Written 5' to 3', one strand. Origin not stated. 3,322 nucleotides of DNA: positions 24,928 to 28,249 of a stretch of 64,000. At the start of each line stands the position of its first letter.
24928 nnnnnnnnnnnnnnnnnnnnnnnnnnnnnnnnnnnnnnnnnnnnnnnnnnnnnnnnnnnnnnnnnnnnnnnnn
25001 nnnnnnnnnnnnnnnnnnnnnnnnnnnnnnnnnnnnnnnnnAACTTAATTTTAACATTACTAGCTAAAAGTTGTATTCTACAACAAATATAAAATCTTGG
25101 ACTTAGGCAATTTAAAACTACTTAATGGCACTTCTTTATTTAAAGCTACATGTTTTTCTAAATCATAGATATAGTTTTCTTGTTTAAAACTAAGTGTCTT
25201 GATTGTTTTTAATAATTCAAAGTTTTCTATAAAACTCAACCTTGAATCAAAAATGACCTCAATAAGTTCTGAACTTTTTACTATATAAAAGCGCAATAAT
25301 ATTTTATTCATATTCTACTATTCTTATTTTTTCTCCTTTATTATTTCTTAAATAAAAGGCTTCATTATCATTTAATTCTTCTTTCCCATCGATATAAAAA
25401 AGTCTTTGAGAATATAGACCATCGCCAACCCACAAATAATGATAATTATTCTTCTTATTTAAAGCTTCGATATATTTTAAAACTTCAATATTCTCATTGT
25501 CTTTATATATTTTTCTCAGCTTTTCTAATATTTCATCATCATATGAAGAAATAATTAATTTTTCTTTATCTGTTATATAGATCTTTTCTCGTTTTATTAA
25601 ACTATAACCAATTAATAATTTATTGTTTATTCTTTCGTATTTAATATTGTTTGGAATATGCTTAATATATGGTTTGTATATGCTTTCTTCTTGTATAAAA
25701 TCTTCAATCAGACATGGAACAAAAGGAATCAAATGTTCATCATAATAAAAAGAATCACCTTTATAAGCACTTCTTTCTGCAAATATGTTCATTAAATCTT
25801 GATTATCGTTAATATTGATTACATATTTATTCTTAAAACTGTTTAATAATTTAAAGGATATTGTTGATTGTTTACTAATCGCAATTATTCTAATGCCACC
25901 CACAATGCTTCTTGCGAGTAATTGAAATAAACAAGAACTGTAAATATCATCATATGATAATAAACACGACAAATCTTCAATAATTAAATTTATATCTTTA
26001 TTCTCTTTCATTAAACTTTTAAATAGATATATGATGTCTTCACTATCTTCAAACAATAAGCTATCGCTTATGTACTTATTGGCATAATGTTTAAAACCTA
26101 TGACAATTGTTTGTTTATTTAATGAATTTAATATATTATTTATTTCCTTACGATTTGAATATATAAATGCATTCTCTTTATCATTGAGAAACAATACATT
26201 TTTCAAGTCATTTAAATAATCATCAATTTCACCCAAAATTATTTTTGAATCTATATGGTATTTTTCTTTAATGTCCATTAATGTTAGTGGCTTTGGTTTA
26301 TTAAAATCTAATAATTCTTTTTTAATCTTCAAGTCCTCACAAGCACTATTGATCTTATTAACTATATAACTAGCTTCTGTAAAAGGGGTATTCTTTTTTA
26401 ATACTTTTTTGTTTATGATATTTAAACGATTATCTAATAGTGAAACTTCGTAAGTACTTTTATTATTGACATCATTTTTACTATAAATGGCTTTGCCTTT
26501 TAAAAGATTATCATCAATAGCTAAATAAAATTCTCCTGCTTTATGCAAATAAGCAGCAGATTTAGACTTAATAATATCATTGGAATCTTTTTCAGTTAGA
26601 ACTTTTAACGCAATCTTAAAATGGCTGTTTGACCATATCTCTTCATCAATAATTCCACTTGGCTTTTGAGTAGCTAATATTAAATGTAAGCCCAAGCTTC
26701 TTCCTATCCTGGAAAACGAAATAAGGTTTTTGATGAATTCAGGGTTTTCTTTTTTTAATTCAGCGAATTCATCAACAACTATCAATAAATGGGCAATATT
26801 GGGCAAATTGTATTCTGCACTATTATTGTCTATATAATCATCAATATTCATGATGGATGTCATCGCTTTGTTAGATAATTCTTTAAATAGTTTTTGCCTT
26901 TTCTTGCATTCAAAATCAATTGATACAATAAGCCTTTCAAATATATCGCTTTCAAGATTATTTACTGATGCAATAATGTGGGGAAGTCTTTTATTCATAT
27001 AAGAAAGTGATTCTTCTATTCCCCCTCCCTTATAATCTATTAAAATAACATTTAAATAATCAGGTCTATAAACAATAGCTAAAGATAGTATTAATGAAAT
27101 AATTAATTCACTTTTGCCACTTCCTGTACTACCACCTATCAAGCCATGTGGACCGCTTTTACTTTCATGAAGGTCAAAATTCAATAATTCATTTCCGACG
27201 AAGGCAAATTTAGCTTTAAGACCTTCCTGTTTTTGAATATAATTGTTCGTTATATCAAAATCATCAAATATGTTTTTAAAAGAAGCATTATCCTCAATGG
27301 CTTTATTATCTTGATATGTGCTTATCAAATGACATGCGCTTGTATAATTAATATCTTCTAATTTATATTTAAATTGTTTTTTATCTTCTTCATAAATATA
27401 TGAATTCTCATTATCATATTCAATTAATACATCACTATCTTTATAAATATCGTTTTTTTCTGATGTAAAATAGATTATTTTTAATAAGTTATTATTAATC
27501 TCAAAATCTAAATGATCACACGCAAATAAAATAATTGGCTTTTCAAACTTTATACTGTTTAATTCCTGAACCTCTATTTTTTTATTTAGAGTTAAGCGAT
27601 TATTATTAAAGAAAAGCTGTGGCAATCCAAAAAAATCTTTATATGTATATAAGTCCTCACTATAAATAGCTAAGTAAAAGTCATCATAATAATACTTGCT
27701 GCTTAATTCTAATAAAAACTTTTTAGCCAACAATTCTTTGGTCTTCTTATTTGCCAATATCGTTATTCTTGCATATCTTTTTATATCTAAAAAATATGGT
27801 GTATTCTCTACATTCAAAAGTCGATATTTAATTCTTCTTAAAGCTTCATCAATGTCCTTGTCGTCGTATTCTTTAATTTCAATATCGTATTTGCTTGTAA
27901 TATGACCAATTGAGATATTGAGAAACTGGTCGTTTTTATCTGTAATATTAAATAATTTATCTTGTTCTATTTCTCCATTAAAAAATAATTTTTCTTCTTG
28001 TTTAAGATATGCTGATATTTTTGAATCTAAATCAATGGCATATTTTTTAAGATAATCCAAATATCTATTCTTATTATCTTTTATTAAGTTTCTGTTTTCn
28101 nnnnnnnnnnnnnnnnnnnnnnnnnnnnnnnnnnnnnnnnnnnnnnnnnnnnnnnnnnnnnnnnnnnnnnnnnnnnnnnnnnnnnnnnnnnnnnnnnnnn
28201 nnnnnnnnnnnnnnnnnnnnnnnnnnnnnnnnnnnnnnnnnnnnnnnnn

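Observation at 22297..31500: Reduced, rewired type VII-like (WXG100 + EssC-like) secretion operon without recognisable EsaA/EssA/EssB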

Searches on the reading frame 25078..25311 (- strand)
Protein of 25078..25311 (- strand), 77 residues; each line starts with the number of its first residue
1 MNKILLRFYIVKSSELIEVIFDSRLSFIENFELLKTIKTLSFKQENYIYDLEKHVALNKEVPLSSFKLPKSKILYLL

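Call 3: search_protein_families(library=pfam, proteins=[window:25078-25311:-], max_evalue=1)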
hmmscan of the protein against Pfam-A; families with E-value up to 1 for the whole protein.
window:25078-25311:- (77 aa): 0 families

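Call 4: search_protein_families(library=ncbifam, proteins=[window:25078-25311:-], max_evalue=1)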
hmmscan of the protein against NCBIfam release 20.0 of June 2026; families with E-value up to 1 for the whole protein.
window:25078-25311:- (77 aa): 0 families

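Call 46: search_solved_structures(query=A3, max_evalue=10, show_alignments=2)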
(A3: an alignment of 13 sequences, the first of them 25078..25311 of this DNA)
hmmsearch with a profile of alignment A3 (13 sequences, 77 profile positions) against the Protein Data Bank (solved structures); distinct sequences matched with E-value up to 10: 3.
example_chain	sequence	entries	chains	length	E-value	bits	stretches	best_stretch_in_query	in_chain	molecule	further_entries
5zmb_A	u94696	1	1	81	0.027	18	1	9-76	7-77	ubiquintin-like protein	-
7kj7_B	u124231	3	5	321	1.1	12.8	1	17-55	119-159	Surface protein P12p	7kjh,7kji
4yfv_A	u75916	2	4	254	1.5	12.4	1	23-63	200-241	VioF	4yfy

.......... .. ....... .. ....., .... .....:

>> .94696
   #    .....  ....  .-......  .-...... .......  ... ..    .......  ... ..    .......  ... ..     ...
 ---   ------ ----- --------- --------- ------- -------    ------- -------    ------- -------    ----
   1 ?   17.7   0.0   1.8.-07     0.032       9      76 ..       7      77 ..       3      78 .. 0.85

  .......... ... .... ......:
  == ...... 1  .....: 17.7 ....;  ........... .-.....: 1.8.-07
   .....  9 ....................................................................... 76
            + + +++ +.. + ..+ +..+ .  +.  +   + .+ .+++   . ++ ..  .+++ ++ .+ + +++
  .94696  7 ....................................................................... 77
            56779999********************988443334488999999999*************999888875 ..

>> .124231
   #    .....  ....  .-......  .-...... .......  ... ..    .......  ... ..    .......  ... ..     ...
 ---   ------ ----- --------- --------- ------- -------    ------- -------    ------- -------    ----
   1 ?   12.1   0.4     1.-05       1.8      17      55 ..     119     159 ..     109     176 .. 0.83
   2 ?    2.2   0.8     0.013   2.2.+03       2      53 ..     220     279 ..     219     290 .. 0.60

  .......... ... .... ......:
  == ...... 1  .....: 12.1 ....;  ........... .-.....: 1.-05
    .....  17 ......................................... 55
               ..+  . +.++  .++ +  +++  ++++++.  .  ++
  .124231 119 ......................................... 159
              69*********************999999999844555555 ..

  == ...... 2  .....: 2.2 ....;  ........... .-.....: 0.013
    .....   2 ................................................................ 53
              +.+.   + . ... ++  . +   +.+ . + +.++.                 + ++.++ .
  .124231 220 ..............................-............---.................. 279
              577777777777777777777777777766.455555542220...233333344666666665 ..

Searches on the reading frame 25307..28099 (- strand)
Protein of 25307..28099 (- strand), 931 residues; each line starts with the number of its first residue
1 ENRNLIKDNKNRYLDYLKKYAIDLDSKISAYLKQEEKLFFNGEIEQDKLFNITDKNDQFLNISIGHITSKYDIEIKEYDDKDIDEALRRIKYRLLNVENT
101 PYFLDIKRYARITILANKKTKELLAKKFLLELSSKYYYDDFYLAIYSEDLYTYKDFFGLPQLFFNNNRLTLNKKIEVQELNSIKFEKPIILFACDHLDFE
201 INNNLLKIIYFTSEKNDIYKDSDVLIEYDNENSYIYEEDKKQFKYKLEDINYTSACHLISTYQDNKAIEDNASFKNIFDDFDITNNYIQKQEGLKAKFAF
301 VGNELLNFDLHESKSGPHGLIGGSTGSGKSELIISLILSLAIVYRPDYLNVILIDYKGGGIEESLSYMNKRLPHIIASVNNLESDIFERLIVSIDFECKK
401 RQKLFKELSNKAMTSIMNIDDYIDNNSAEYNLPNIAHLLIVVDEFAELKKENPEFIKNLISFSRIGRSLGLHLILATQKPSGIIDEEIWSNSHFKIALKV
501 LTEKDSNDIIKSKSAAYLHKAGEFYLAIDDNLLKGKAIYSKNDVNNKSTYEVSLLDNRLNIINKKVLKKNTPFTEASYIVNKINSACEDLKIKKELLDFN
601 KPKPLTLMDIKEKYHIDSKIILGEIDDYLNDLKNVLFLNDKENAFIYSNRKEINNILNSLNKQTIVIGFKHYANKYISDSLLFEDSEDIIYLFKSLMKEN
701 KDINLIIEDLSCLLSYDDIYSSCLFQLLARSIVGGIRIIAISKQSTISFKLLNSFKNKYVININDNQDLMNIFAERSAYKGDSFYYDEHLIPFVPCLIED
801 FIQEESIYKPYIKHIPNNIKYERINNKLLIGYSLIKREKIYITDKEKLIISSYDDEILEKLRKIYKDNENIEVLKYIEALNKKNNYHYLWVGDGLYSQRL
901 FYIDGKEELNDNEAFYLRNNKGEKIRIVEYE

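Call 68: predict_structure(alignment_id=A5)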
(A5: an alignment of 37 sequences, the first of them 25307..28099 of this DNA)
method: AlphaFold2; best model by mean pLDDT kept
length: 931 residues; sequences in the alignment: 37
mean_pLDDT: 86.3   pTM: 0.62
mean pLDDT of the five models: 86.3, 86.2, 85.5, 84.7, 84.3
residues with pLDDT >= 90: 384; 70-90: 496; 50-70: 41; < 50: 10
segments of 3 or more residues with pLDDT < 50: 264-270
pLDDT, mean of each block of 10 residues (from residue 1): 74 90 91 90 84 90 93 81 86 91 91 92 94 92 95 91 86 91 88 90 90 90 90 88 89 89 51 73 86 84 78 64 88 91 92 83 87 91 77 90 88 82 77 87 87 86 79 88 78 87 87 83 83 84 58 76 67 79 92 84 92 88 93 90 93 93 94 95 92 88 93 91 90 86 91 92 92 90 93 95 93 86 87 89 89 89 87 87 78 84 76 86 87 60
secondary structure, 60 per line:
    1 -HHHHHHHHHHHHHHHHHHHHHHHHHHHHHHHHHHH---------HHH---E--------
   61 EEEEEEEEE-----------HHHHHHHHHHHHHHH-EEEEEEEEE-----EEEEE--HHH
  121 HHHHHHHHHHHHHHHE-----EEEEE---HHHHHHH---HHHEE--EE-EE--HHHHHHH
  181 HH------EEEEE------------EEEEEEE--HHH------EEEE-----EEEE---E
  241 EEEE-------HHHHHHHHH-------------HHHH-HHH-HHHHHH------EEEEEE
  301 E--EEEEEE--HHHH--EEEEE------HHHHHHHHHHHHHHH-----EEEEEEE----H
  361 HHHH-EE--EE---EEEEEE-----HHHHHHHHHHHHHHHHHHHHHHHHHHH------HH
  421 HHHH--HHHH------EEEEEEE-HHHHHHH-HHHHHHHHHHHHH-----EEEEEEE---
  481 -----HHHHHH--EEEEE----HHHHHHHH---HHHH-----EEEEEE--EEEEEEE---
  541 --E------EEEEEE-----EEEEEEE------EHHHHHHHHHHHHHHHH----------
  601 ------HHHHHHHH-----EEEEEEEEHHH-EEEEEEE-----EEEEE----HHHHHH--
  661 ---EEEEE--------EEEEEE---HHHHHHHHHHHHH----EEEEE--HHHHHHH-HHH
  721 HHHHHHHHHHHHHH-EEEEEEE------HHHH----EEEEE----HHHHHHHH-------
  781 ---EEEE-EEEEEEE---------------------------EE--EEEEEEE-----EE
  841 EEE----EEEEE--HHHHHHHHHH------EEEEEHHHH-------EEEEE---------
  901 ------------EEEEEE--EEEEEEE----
elements in order (helices of 4 or more, strands of 3 or more residues): H2-36 E61-69 H81-95 E97-105 E111-115 H118-135 E142-146 H150-156 H174-182 E189-193 E206-212 E224-227 E233-236 E240-244 H252-260 H274-277 H283-288 E295-301 E304-309 H312-315 E318-322 H329-343 E349-355 H360-364 E375-380 H386-412 H419-424 H427-430 E437-443 H445-451 H453-465 E471-477 H486-491 E494-498 H503-510 H514-517 E523-528 E531-537 E550-555 E561-567 H575-590 H607-614 E620-627 E632-638 E644-648 H653-658 E664-668 E677-682 H686-698 E703-707 H710-716 H718-734 E736-742 H749-752 E757-761 H766-773 E784-787 E789-795 E827-833 E839-843 E848-852 H855-864 E871-875 H876-879 E887-891 E913-918 E921-927

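Call 70: fold_search(model_id=the predicted structure, library=pdb)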
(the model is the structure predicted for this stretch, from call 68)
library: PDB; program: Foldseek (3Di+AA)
matches with E <= 10: 1331; with E <= 0.001: 247
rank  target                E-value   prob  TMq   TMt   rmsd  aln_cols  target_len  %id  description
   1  4nh0_A                2.3e-32  1.00  0.53  0.57   7.1       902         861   15  Cytoplasmic domain of the Thermomonospora curvata Type VII Secretion ATPase EccC (released 2015-02-11)
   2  4nh0_B                5.6e-31  1.00  0.51  0.55   8.4       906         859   15  Cytoplasmic domain of the Thermomonospora curvata Type VII Secretion ATPase EccC (released 2015-02-11)
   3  4n1a_A                1.5e-21  1.00  0.39  0.61   6.6       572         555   15  Thermomonospora curvata EccC (ATPases 2 and 3) in complex with a signal sequence peptide (released 2015-02-11)
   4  4lya                  4.0e-21  1.00  0.39  0.66   6.7       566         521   14  EssC (ATPases 2 and 3) from Geobacillus thermodenitrificans (SeMet) (released 2015-02-04)
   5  4n1a_B                3.0e-19  1.00  0.38  0.60   6.9       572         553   14  Thermomonospora curvata EccC (ATPases 2 and 3) in complex with a signal sequence peptide (released 2015-02-11)
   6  4n1a_C                7.5e-19  1.00  0.39  0.60   6.4       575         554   15  Thermomonospora curvata EccC (ATPases 2 and 3) in complex with a signal sequence peptide (released 2015-02-11)
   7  5fv0_A                1.1e-18  1.00  0.30  0.50  13.0       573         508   14  The cytoplasmic domain of EssC (released 2016-03-02)
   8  5fv0_B                6.8e-16  1.00  0.29  0.51  13.4       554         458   13  The cytoplasmic domain of EssC (released 2016-03-02)
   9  2ius_D                1.8e-14  1.00  0.26  0.58   4.8       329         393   18  E. coli FtsK motor domain (released 2006-08-29)
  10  2ius_A                2.0e-14  1.00  0.25  0.57   5.3       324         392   18  E. coli FtsK motor domain (released 2006-08-29)
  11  6t8o_F                3.5e-14  1.00  0.25  0.56   5.1       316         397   18  Stalled FtsK motor domain bound to dsDNA end (released 2019-11-20)
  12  6t8o_A                4.6e-14  1.00  0.24  0.53   3.5       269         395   20  Stalled FtsK motor domain bound to dsDNA end (released 2019-11-20)
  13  2ius_E                4.6e-14  1.00  0.26  0.60   5.0       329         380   18  E. coli FtsK motor domain (released 2006-08-29)
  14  6t8b_D                6.5e-14  1.00  0.25  0.57   5.0       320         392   18  FtsK motor domain with dsDNA, translocating state (released 2019-11-20)
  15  2ius_F                1.1e-13  1.00  0.25  0.58   4.8       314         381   19  E. coli FtsK motor domain (released 2006-08-29)
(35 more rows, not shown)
